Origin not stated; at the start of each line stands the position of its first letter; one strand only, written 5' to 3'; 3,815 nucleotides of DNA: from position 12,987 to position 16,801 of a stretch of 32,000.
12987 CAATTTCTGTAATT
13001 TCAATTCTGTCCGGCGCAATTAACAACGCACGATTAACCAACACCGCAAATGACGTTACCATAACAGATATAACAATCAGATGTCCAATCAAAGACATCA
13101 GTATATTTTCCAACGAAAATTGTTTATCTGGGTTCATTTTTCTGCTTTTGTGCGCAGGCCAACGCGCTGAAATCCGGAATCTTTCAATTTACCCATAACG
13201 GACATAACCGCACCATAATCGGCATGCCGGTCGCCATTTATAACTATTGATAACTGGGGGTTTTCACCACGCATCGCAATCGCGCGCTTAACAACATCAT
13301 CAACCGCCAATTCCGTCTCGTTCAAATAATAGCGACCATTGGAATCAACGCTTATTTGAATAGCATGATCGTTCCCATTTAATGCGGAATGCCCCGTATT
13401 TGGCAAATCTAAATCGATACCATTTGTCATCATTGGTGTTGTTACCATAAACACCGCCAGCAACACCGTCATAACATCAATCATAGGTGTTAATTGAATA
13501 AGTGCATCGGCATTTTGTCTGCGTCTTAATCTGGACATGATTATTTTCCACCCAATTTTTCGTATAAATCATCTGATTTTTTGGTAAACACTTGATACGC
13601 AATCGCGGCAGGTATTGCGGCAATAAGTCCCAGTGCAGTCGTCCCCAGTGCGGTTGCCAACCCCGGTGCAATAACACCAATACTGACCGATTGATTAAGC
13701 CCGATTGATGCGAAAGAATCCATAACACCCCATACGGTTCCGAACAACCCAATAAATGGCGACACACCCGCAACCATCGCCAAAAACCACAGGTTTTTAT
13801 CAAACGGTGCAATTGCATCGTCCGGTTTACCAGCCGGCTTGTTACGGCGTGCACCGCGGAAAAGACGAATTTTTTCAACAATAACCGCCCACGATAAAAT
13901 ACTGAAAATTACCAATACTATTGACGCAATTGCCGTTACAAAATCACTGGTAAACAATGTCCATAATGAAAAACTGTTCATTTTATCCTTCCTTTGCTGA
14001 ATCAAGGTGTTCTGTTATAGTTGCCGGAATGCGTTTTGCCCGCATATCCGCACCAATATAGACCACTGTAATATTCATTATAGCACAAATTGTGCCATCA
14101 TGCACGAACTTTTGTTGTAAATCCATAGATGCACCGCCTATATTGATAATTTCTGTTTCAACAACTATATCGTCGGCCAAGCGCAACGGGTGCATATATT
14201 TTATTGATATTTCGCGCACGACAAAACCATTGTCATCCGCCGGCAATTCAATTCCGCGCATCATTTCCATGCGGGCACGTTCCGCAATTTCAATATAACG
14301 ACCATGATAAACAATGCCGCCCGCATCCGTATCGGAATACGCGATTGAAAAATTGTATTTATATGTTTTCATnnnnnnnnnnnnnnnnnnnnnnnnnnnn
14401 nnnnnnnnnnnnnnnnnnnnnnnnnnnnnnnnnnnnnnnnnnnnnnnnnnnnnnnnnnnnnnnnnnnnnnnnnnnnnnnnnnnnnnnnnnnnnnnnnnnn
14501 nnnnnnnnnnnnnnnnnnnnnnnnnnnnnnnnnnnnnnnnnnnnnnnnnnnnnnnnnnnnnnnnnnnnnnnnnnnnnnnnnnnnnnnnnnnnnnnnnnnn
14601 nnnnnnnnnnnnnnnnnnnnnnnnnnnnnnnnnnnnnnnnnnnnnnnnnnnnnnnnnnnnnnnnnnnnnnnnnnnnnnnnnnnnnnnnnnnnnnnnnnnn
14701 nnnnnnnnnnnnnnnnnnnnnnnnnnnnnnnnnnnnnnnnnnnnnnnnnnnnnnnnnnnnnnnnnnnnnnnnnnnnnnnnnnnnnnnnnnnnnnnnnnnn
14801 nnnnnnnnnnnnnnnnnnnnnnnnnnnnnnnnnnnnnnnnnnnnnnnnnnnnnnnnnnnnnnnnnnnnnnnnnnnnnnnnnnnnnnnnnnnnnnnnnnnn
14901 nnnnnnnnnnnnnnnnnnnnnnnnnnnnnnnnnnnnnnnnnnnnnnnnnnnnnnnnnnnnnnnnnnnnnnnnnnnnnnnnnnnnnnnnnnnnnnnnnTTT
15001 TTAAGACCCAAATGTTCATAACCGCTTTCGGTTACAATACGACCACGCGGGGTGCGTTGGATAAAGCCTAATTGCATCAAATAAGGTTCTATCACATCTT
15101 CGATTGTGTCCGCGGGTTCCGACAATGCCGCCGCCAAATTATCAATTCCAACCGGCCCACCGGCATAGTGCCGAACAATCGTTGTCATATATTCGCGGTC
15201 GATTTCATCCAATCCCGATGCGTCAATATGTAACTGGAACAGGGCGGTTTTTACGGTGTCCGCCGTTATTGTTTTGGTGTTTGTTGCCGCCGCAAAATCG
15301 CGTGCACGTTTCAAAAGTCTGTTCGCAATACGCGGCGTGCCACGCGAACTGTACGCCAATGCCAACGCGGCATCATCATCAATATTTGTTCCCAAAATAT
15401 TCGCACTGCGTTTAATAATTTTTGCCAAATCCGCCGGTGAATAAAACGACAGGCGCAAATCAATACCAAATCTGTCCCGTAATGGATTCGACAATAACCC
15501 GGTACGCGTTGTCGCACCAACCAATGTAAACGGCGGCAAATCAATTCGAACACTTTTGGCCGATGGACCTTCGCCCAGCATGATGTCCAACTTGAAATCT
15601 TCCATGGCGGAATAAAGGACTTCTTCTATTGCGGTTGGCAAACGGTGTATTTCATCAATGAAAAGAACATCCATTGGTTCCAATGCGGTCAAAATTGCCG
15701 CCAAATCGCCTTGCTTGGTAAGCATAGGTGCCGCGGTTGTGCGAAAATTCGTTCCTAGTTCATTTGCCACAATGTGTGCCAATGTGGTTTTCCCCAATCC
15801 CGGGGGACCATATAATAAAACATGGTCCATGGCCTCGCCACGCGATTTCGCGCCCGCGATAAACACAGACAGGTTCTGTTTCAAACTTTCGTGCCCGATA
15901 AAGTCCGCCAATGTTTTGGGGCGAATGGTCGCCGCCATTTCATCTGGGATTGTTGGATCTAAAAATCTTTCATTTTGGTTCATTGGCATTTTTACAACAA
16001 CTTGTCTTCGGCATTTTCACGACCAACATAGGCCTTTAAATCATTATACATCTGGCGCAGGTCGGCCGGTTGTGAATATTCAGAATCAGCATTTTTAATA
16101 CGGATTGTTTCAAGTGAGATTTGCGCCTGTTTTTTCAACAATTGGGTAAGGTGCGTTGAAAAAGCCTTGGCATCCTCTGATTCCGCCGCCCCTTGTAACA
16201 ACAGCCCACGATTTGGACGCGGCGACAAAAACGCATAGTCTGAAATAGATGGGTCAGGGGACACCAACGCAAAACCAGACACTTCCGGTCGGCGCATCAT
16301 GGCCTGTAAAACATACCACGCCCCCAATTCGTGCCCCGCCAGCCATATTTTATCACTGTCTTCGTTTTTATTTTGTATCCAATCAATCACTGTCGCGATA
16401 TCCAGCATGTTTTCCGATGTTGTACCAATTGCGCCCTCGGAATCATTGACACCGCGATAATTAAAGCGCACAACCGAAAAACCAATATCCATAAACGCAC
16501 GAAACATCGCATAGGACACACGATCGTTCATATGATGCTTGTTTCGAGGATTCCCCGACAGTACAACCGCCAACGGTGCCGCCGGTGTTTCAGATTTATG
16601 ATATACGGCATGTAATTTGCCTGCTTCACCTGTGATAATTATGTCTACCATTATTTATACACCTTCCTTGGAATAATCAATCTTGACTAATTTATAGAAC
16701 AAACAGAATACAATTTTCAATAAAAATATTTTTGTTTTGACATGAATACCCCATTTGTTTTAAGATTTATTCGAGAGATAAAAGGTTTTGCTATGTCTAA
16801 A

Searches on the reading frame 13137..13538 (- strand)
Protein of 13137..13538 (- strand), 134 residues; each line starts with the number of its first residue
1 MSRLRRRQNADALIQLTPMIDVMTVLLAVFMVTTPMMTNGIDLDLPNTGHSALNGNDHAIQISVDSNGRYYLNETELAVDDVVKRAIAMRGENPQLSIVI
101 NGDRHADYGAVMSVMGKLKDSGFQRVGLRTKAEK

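Call 63: search_protein_families(library=pfam, proteins=[window:13137-13538:-], max_evalue=0.001)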
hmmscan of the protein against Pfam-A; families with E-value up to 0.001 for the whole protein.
window:13137-13538:- (134 aa): 1 family
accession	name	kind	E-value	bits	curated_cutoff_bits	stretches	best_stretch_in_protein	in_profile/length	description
PF02472.21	ExbD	-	9.5e-27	94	25.4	1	11-132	5-127/128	Biopolymer transport protein ExbD/TolR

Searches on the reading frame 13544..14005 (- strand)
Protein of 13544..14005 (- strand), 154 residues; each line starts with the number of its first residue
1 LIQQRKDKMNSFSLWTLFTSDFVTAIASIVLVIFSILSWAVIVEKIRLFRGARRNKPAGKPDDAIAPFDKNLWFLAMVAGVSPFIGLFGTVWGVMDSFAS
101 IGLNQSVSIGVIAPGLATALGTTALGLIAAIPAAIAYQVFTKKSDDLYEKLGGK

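Call 63: search_protein_families(library=pfam, proteins=[window:13544-14005:-], max_evalue=0.001)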
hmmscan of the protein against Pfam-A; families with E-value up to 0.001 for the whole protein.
window:13544-14005:- (154 aa): 1 family
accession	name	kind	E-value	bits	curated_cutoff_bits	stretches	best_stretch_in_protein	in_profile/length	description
PF01618.21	MotA_ExbB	-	6.6e-26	91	22.9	1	67-150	41-124/127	MotA/TolQ/ExbB proton channel family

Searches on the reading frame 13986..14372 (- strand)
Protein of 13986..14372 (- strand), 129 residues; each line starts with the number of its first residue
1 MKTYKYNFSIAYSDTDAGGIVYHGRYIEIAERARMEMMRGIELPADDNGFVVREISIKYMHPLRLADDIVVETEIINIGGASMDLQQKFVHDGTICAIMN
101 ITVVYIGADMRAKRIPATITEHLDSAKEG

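Call 63: search_protein_families(library=pfam, proteins=[window:13986-14372:-], max_evalue=0.001)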
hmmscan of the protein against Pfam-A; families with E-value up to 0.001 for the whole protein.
window:13986-14372:- (129 aa): 2 families
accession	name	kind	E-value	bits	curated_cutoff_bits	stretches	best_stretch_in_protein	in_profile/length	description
PF13279.12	4HBT_2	-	8e-17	62.3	25.5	1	13-121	4-120/122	Thioesterase-like superfamily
PF03061.28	4HBT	-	1.3e-14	54.7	20.6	1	18-93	1-74/79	Thioesterase superfamily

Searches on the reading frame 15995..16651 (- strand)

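Call 63: search_protein_families(library=pfam, proteins=[window:15995-16651:-], max_evalue=0.001)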
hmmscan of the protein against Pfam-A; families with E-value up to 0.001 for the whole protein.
window:15995-16651:- (219 aa): 4 families
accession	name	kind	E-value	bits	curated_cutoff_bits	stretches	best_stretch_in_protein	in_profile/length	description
PF02129.25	Peptidase_S15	-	2.2e-11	44.4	23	1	24-199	16-192/262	X-Pro dipeptidyl-peptidase (S15 family)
PF00561.26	Abhydrolase_1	-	1.9e-10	41.3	25.8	1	46-188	16-156/245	alpha/beta hydrolase fold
PF12146.15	Hydrolase_4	-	1.3e-09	38.1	27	1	49-148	23-118/239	Serine aminopeptidase, S33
PF12697.13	Abhydrolase_6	-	0.00014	23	26.3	1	56-151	26-108/217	Alpha/beta hydrolase family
